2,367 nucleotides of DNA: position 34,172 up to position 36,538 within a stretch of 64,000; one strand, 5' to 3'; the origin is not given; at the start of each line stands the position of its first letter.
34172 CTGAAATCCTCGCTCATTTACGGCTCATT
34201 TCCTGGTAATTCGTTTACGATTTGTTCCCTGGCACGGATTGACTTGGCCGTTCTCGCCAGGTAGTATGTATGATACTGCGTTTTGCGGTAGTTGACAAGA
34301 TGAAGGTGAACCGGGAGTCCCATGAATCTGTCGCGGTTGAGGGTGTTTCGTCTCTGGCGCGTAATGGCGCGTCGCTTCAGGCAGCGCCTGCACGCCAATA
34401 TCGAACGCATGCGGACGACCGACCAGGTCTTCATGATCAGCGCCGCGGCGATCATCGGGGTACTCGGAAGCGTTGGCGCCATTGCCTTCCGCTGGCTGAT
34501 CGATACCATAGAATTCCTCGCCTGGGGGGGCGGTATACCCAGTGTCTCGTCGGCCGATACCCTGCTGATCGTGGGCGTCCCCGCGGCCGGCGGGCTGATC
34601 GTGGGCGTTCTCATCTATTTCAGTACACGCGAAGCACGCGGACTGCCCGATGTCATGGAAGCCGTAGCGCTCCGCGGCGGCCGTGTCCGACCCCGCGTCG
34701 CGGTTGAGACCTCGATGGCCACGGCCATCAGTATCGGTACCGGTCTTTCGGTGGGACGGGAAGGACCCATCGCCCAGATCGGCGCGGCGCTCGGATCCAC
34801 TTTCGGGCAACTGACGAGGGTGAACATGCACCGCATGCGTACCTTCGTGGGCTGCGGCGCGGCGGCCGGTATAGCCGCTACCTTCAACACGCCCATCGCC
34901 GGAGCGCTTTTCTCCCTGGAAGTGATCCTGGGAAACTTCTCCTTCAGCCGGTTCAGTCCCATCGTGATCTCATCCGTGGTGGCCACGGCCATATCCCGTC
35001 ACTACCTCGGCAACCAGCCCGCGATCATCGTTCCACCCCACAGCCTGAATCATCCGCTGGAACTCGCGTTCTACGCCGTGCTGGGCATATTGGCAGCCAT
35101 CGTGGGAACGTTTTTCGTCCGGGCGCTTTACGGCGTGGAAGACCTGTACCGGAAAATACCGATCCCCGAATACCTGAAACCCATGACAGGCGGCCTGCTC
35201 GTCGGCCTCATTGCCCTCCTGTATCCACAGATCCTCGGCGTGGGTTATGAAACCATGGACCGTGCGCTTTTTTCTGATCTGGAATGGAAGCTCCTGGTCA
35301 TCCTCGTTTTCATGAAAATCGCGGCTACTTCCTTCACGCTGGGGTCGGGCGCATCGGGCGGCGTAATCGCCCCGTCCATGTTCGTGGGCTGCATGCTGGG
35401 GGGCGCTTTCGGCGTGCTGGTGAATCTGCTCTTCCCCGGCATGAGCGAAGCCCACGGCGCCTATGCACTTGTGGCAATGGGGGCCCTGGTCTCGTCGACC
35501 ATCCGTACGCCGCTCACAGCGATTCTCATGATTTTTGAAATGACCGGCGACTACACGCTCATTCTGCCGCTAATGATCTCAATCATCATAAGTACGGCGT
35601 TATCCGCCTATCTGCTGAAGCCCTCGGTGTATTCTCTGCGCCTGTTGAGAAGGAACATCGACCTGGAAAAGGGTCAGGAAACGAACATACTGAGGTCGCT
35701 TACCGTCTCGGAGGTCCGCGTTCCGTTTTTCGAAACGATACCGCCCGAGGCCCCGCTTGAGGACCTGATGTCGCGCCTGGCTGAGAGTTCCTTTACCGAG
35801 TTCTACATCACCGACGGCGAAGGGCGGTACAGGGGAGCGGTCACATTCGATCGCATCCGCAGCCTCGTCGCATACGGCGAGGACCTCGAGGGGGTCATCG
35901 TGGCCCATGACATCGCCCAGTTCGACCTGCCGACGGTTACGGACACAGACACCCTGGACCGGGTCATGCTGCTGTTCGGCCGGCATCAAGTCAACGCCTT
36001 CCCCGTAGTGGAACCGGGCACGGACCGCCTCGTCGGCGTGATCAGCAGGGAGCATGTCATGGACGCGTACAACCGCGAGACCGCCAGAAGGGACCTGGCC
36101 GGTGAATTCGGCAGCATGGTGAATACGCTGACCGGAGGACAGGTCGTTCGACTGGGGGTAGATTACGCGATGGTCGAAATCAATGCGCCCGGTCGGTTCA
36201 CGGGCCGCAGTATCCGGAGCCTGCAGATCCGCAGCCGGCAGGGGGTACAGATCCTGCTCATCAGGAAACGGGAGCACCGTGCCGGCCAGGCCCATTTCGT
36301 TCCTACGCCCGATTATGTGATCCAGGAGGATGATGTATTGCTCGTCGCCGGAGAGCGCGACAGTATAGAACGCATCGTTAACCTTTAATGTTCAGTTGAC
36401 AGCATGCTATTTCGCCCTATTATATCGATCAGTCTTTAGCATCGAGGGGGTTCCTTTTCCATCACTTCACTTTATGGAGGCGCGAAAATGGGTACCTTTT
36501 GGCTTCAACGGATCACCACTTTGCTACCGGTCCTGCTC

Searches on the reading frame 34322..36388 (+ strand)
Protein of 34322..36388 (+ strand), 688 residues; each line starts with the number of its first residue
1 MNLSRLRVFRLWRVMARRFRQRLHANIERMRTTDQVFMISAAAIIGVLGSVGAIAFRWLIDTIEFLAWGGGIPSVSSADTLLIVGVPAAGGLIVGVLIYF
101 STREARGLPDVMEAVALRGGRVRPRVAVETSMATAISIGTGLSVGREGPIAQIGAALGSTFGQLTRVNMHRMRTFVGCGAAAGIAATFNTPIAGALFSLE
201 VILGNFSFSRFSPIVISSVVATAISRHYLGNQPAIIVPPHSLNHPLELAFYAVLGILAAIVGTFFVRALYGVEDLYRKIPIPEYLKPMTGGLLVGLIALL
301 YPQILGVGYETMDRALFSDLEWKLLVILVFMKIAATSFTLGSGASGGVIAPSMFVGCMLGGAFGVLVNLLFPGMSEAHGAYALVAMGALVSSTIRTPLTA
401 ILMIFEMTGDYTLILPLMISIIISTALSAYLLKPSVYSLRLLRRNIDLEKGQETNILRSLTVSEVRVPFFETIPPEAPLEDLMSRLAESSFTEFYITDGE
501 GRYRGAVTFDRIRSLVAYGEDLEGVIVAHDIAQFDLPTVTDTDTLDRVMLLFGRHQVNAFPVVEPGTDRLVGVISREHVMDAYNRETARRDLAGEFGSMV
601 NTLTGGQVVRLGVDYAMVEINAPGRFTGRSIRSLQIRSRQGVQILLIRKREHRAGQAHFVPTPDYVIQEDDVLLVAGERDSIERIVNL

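Call 39: search_protein_families(library=pfam, proteins=[window:34322-36388:+], max_evalue=0.00001)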
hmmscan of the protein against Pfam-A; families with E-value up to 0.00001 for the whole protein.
window:34322-36388:+ (688 aa): 3 families
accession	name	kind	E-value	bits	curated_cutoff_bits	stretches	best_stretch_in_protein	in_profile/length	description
PF00654.25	Voltage_CLC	-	1.3e-101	340.7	24.8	1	90-428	1-345/346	Voltage gated chloride channel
PF00571.33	CBS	-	3.3e-15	56.6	24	1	530-583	3-55/57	CBS domain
PF02080.26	TrkA_C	-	2.8e-12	46.8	27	1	617-687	3-68/71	TrkA-C domain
